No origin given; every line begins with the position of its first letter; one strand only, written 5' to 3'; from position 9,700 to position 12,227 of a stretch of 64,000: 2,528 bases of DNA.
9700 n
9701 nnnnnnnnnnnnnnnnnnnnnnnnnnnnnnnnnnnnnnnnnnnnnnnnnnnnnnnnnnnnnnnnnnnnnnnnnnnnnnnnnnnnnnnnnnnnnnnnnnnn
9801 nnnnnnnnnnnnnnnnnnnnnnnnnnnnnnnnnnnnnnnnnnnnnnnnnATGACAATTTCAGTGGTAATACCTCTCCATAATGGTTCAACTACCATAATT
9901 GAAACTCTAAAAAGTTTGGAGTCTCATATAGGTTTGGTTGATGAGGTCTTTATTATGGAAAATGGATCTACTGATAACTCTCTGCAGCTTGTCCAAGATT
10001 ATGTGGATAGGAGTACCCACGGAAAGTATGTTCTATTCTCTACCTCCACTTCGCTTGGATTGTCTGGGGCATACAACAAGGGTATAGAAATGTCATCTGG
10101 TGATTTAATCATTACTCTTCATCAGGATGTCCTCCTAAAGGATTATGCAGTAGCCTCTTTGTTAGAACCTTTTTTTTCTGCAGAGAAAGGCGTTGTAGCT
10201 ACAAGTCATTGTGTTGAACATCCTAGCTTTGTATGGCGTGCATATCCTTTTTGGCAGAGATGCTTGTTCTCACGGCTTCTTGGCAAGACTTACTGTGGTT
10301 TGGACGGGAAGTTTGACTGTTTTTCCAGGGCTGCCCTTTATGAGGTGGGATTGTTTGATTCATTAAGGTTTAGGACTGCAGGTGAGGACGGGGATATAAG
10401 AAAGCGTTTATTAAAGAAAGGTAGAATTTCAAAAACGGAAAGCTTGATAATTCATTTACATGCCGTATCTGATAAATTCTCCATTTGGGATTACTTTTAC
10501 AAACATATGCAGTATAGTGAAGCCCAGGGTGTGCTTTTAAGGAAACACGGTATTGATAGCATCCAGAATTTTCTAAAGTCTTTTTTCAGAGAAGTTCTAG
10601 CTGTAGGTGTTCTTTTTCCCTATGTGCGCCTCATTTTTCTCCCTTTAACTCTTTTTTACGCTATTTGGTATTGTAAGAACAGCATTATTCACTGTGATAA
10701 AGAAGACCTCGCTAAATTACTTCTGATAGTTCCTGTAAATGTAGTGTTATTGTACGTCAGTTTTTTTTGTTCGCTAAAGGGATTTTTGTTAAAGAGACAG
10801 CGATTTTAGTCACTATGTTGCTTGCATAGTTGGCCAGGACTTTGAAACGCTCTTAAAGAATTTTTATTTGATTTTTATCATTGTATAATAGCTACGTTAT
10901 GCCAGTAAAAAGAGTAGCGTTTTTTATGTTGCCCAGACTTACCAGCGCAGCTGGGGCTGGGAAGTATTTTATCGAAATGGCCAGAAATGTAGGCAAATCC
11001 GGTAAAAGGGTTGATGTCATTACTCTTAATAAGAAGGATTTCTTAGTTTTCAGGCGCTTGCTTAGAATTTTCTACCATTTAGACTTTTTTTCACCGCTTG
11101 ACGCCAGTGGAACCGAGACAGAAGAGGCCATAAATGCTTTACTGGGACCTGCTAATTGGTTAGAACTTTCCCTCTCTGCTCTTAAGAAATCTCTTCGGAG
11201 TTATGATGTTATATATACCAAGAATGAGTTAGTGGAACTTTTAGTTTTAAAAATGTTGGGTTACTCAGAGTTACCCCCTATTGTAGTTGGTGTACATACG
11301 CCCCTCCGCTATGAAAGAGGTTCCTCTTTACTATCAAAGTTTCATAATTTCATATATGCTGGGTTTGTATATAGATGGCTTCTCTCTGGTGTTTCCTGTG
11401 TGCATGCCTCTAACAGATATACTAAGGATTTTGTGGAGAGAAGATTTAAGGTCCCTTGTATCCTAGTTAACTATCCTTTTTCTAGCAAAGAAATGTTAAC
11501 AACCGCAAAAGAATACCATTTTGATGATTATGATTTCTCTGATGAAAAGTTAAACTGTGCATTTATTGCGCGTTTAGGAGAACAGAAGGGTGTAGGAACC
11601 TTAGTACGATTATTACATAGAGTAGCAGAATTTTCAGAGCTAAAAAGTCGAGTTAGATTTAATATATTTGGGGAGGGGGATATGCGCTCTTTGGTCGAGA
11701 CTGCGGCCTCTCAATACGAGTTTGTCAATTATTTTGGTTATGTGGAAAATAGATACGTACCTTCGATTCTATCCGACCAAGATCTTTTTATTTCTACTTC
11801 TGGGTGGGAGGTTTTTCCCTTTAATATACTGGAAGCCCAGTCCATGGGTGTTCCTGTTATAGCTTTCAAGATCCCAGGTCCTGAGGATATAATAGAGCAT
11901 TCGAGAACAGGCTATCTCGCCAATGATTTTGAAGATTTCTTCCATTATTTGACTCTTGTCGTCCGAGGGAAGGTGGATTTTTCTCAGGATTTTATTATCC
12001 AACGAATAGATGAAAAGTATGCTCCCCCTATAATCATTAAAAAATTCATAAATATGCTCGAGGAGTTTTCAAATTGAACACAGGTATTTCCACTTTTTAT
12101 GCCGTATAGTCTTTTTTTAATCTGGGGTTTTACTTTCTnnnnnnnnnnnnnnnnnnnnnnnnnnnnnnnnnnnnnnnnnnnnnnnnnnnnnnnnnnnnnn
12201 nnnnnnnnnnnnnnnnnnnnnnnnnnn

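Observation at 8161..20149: Diverged duplication of a GT2 - SAM-methyltransferase - GT2 triad within the same locus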

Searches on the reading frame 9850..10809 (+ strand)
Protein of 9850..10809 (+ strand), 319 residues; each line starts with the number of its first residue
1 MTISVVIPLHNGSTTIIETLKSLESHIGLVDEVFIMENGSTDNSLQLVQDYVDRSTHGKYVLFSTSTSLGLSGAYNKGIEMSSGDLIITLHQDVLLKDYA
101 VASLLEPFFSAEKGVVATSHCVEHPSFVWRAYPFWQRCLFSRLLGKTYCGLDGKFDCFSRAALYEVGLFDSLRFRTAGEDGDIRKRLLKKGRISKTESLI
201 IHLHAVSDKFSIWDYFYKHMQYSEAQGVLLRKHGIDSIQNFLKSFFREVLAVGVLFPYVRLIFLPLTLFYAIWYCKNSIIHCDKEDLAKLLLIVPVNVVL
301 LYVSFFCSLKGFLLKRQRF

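Call 7: search_protein_families(library=pfam, proteins=[window:9850-10809:+], max_evalue=0.01)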
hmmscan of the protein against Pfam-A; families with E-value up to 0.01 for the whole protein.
window:9850-10809:+ (319 aa): 4 families
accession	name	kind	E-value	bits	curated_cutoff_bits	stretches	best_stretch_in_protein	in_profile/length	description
PF00535.33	Glycos_transf_2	-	1.7e-21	77.3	23.3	1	4-148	1-146/168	Glycosyl transferase family 2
PF10111.15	Glyco_tranf_2_2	-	4.2e-07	30.2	27.3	1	4-96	1-94/276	Glycosyltransferase like family 2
PF13641.12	Glyco_tranf_2_3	-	8.9e-05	23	27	1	3-192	3-199/230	Glycosyltransferase like family 2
PF13632.12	Glyco_trans_2_3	-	0.0036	17.6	27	1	129-274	47-196/198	Glycosyl transferase family group 2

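Call 8: search_protein_families(library=ncbifam, proteins=[window:9850-10809:+], max_evalue=0.01)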
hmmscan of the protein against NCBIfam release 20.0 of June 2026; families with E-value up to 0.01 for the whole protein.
window:9850-10809:+ (319 aa): 17 families
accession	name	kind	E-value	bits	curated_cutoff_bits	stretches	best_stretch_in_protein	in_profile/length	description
TIGR04283.1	glyco_like_mftF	equivalog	7.3e-12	45.3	182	1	3-197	1-179/221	TIGR04283 family arsenosugar biosynthesis glycosyltransferase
NF007482.0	PRK10073.1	equivalog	7.3e-11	41.6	423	1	2-97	7-99/334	glycosyltransferase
TIGR03111.1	glyc2_xrt_Gpos1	hypoth_equivalog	7.6e-10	38.1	363.95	1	2-269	50-332/439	TIGR03111 family XrtG-associated glycosyltransferase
TIGR03965.1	mycofact_glyco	equivalog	1.1e-09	37.7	280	2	2-117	75-188/467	mycofactocin biosynthesis glycosyltransferase MftF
NF038302.1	EPS_HpsE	equivalog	1.9e-09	37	300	1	2-103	2-106/307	hormogonium polysaccharide biosynthesis glycosyltransferase HpsE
NF010496.0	PRK13915.1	equivalog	1e-08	34.7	262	1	2-111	32-145/307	glucosyl-3-phosphoglycerate synthase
TIGR03937.1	PgaC_IcaA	equivalog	1e-08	34.6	422.3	1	2-113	46-155/407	poly-beta-1,6-N-acetyl-D-glucosamine synthase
NF047588.1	GlcsyltransPgfSStrep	equivalog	8.8e-08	31.7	500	1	1-108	1-110/308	glycosyltransferase PgfS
NF041875.1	EPS_EpsD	equivalog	1.7e-06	27.7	370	1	3-246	1-247/325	exopolysaccharide biosynthesis glycosyltransferase EpsD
NF038299.1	EPS_HpsN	equivalog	2.3e-06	26.8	425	1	2-108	2-106/317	hormogonium polysaccharide biosynthesis glycosyltransferase HpsN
NF050050.1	ProtGlycPglI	equivalog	2.5e-05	23.8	500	1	3-106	4-106/306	GalNAc(5)-diNAcBac-PP-undecaprenol beta-1,3-glucosyltransferase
NF007986.1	PRK10714.1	equivalog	6.5e-05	22.1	529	1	3-95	8-102/316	undecaprenyl-phosphate 4-deoxy-4-formamido-L-arabinose transferase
NF053739.1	GlytfEpsEBac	equivalog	0.00033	19.7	450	1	3-90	3-89/265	glycosyltransferase EpsE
NF047683.1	TeichurnBiosyTuaG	equivalog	0.0015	18.2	400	1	2-98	7-101/252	teichuronic acid biosynthesis protein TuaG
NF041394.1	GtaseAglG_Halo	equivalog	0.0016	17.7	440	1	1-112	1-111/304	glucosyl-dolichyl phosphate glucuronosyltransferase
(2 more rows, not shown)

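Call 17: search_solved_structures(query=window:9850-10809:+, max_evalue=0.001)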
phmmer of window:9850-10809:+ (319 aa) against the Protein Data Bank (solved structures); distinct sequences matched with E-value up to 0.001: 9.
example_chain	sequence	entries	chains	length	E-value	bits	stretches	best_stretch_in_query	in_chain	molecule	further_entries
2z87_A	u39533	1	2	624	1.7e-07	34.1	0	3-108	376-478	Chondroitin synthase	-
2z86_A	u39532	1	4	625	1.7e-07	34.1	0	3-108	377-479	Chondroitin synthase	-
9omm_A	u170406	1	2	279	3.7e-05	26.4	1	3-104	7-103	Glycosyltransferase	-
9omj_A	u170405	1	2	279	3.7e-05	26.4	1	3-104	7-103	Glycosyltransferase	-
9omh_A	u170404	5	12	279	3.8e-05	26.4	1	3-104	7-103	Glycosyltransferase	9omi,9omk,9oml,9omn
9hwj_A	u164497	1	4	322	0.00015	24.4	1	3-114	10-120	Undecaprenyl-phosphate 4-deoxy-4-formamido-L-arabinose transferase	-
5hea_A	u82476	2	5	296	0.00021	24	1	3-107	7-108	Putative glycosyltransferase (GalT1)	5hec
9bhc_C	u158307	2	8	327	0.00049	22.7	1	3-95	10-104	Undecaprenyl-phosphate 4-deoxy-4-formamido-L-arabinose transferase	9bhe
8vxh_A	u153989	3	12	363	0.00061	22.4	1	3-95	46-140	Undecaprenyl-phosphate 4-deoxy-4-formamido-L-arabinose transferase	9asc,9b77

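Call 49: predict_structure(alignment_id=A2)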
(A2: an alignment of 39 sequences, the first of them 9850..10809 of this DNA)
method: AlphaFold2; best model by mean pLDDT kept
length: 319 residues; sequences in the alignment: 39
mean_pLDDT: 95.6   pTM: 0.91
mean pLDDT of the five models: 95.6, 95.2, 94.6, 94.5, 94.3
residues with pLDDT >= 90: 295; 70-90: 24; 50-70: 0; < 50: 0
segments of 3 or more residues with pLDDT < 50: none
pLDDT, mean of each block of 10 residues (from residue 1): 97 96 96 96 96 93 92 97 98 98 97 94 96 94 95 97 98 94 97 98 90 96 97 96 96 97 97 91 89 95 98 96
secondary structure, 60 per line:
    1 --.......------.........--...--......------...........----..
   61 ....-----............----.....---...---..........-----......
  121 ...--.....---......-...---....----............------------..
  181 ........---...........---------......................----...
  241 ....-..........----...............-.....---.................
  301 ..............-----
elements in order: E3-9 H16-24 E32-37 H44-54 E59-64 H70-81 E86-90 E94-96 H100-109 E115-123 H126-130 H134-139 E147-150 E155-159 H160-166 H179-188 E192-202 H212-233 H238-244 H246-255 H260-274 H276-280 H284-314

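Call 53: fold_search(model_id=the predicted structure, library=pdb)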
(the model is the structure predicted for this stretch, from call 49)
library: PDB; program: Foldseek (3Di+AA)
matches with E <= 10: 1373; with E <= 0.001: 429
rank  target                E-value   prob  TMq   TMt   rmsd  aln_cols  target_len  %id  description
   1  6yv7_B                3.9e-12  1.00  0.60  0.56   9.8       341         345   15  Mannosyltransferase PcManGT from Pyrobaculum calidifontis (released 2020-07-22)
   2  6p61_B                9.5e-12  1.00  0.48  0.78   3.2       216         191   20  Structure of a Glycosyltransferase from Leptospira borgpetersenii serovar Hardjo-bovis (strain JB197) (released 2019-07-10)
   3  6yv7_A                1.4e-11  1.00  0.60  0.56   9.6       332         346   14  Mannosyltransferase PcManGT from Pyrobaculum calidifontis (released 2020-07-22)
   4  9omn_B                1.4e-11  1.00  0.51  0.59  11.6       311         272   17  WrtF fucosyltransferase - GDP-2-deoxy-2-fluoro-beta-L-fucose (released 2025-10-29)
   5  6p61_C                2.5e-11  1.00  0.48  0.78   3.2       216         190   20  Structure of a Glycosyltransferase from Leptospira borgpetersenii serovar Hardjo-bovis (strain JB197) (released 2019-07-10)
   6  9omm_A                5.4e-11  1.00  0.49  0.60   8.2       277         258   18  WrtF fucosyltransferase - tetrasaccharide product (released 2025-10-29)
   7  8viw_A                6.4e-11  1.00  0.52  0.31   3.6       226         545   18  Cryo-EM structure of heparosan synthase 2 from Pasteurella multocida with polysaccharide in the GlcNAc-T active site (released 2024-07-24)
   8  9omh_A                6.4e-11  1.00  0.50  0.58  11.8       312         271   18  WrtF fucosyltransferase - Apo (released 2025-10-29)
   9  9omh_D                7.7e-11  1.00  0.50  0.59  11.5       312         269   18  WrtF fucosyltransferase - Apo (released 2025-10-29)
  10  6nqt_F                1.0e-10  1.00  0.52  0.36   7.0       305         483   13  GalNac-T2 soaked with UDP-sugar (released 2020-01-29)
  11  5tzi                  1.0e-10  1.00  0.43  0.41  11.5       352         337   13  Crystal structure of S. aureus TarS 1-349 (released 2017-01-04)
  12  6s22_A                1.3e-10  1.00  0.53  0.34  10.1       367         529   13  Crystal structure of the TgGalNAc-T3 in complex with UDP, manganese and FGF23c (released 2019-12-25)
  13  6hnq_B                1.4e-10  1.00  0.47  0.48  12.7       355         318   15  TarP-6RboP-(CH2)6NH2 (released 2018-10-24)
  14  9omj_A                1.5e-10  1.00  0.47  0.55  11.0       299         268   18  WrtF fucosyltransferase - GDP-beta-L-fucose (released 2025-10-29)
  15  9nyd_B                1.6e-10  1.00  0.40  0.41  14.8       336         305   14  Cryo-EM structure of the glycosyltransferase GtrB in the pre-catalysis and product-bound state (released 2025-12-17)
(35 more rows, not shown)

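Call 72: search_protein_families(library=phrogs, proteins=[window:9850-10809:+], max_evalue=0.001)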
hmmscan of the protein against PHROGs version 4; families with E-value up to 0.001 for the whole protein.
window:9850-10809:+ (319 aa): 3 families
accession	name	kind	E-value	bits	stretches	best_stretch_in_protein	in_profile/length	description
phrog_841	-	moron, auxiliary metabolic gene and host takeover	8.3e-09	36.4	1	1-160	2-163/309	GtrB-like O-antigen conversion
phrog_22088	-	unknown function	3.4e-05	24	1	2-93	61-153/377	-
phrog_29879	-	moron, auxiliary metabolic gene and host takeover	0.00017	22.1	0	1-117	4-125/239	galactosyl transferase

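Call 91: list_cluster_members(proteins=[window:9850-10809:+, window:8170-9195:+, P0001, P0121, P0241, P0296])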
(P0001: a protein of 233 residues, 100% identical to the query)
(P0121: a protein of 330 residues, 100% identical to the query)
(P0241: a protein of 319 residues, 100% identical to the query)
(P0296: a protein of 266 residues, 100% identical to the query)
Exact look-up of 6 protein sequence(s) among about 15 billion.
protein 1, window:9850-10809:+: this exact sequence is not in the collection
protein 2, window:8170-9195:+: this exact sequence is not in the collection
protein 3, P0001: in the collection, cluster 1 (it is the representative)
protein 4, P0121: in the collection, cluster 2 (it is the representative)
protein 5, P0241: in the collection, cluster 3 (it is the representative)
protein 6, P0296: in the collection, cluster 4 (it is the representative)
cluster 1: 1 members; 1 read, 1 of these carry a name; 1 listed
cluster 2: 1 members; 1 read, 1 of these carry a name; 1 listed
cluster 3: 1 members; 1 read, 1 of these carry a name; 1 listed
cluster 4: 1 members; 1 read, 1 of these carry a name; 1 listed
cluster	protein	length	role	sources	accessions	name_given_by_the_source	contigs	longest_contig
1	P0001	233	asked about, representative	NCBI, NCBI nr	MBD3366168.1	methyltransferase domain-containing protein [candidate division WWE3 bacterium]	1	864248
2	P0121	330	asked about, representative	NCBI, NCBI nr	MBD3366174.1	glycosyltransferase [candidate division WWE3 bacterium]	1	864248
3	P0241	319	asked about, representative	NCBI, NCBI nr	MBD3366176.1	glycosyltransferase [candidate division WWE3 bacterium]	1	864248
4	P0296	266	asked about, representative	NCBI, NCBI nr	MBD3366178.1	hypothetical protein GF360_02415 [candidate division WWE3 bacterium] | hypothetical protein [candidate division WWE3 bacterium]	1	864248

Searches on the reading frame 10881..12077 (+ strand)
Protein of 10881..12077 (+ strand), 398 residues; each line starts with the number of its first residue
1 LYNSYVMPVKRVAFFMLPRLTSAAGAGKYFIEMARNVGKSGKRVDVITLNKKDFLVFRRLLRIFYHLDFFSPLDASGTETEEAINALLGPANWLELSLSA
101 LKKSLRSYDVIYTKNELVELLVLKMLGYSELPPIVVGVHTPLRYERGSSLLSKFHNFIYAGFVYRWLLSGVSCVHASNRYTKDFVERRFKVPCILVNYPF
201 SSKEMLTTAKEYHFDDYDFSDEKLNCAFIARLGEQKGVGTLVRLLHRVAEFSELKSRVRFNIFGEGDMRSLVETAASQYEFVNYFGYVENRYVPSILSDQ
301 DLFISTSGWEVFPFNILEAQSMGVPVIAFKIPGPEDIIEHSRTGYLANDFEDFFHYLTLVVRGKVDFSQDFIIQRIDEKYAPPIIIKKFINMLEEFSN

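Call 7: search_protein_families(library=pfam, proteins=[window:10881-12077:+], max_evalue=0.01)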
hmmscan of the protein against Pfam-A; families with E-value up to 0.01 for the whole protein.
window:10881-12077:+ (398 aa): 5 families
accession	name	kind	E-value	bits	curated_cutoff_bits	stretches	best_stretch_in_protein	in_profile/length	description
PF00534.26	Glycos_transf_1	-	2.1e-22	79.9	26.4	1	214-350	6-143/172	Glycosyl transferases group 1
PF13692.12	Glyco_trans_1_4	-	7.4e-21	75.3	27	1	226-354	4-133/142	Glycosyl transferases group 1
PF13439.12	Glyco_transf_4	-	4e-07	30.6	28.5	1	25-192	3-155/170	Glycosyltransferase Family 4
PF20706.3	GT4-conflict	-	0.0024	17.3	26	1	221-330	195-312/385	Family 4 Glycosyltransferase in conflict systems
PF13579.12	Glyco_trans_4_4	-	0.0031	18.3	29.7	1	25-189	2-146/158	Glycosyl transferase 4-like domain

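Call 8: search_protein_families(library=ncbifam, proteins=[window:10881-12077:+], max_evalue=0.01)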
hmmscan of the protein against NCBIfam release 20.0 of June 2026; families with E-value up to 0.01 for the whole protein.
window:10881-12077:+ (398 aa): 25 families
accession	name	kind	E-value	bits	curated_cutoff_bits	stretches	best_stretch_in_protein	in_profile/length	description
TIGR03088.1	stp2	hypoth_equivalog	7.2e-14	51.6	409.05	1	218-348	189-321/374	TIGR03088 family PEP-CTERM/XrtA system glycosyltransferase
NF038229.1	Glyco4_Geo_Pelo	equivalog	1.6e-11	43.8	400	1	243-356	178-294/338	GPMC system family 4 glycosyltransferase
NF007396.0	PRK09922.1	equivalog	3.7e-11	42.5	385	1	249-381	204-344/361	lipopolysaccharide 1,6-galactosyltransferase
NF047880.1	glyco_SdgA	exception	6.3e-11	41.5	800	1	210-349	304-440/488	serine-aspartate repeat adhesin O-glycosyltransferase SdgA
TIGR03999.1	thiol_BshA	equivalog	9.1e-11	41.3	273.7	1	236-356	212-331/375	N-acetyl-alpha-D-glucosaminyl L-malate synthase BshA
NF041876.1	EPS_EpsE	equivalog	3.2e-10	39.8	400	1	221-348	212-344/389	exopolysaccharide biosynthesis GT4 family glycosyltransferase EpsE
NF047684.1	TeichurnBiosyTuaC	equivalog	1.5e-08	34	550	1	213-340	209-330/391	teichuronic acid biosynthesis protein TuaC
TIGR04157.1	glyco_rSAM_CFB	subfamily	1.6e-08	34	400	1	213-345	217-346/406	TIGR04157 family glycosyltransferase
TIGR02918.1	TIGR02918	equivalog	4.4e-08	32.3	574.6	1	230-348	326-442/500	accessory Sec system glycosyltransferase GtfA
NF046085.1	XrtY_assoc_Gly1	equivalog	6.1e-08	31.9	400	1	212-395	198-383/387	XrtY-associated glycosyltransferase XYAG1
NF047881.1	glyco_SdgB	exception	4.2e-07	29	800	1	177-390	281-490/496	serine-aspartate repeat adhesin O-glycosyltransferase SdgB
NF053513.1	Gtran_IagA_BgsA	equivalog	5e-06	25.7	460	1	217-368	155-304/333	LTA glycolipid anchor biosynthesis glycosyltransferase, IagA/BgsA family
NF012034.0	PRK15490.1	equivalog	7.9e-06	24.5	813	1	253-349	425-522/578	Vi polysaccharide biosynthesis glycosyltransferase TviE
TIGR02095.1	glgA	subfamily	9.5e-06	24.5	328.45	1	221-342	292-411/477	glycogen/starch synthase, ADP-glucose type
TIGR02149.1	glgA_Coryne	subfamily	1.3e-05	24.5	302.4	1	212-348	193-332/391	glycogen synthase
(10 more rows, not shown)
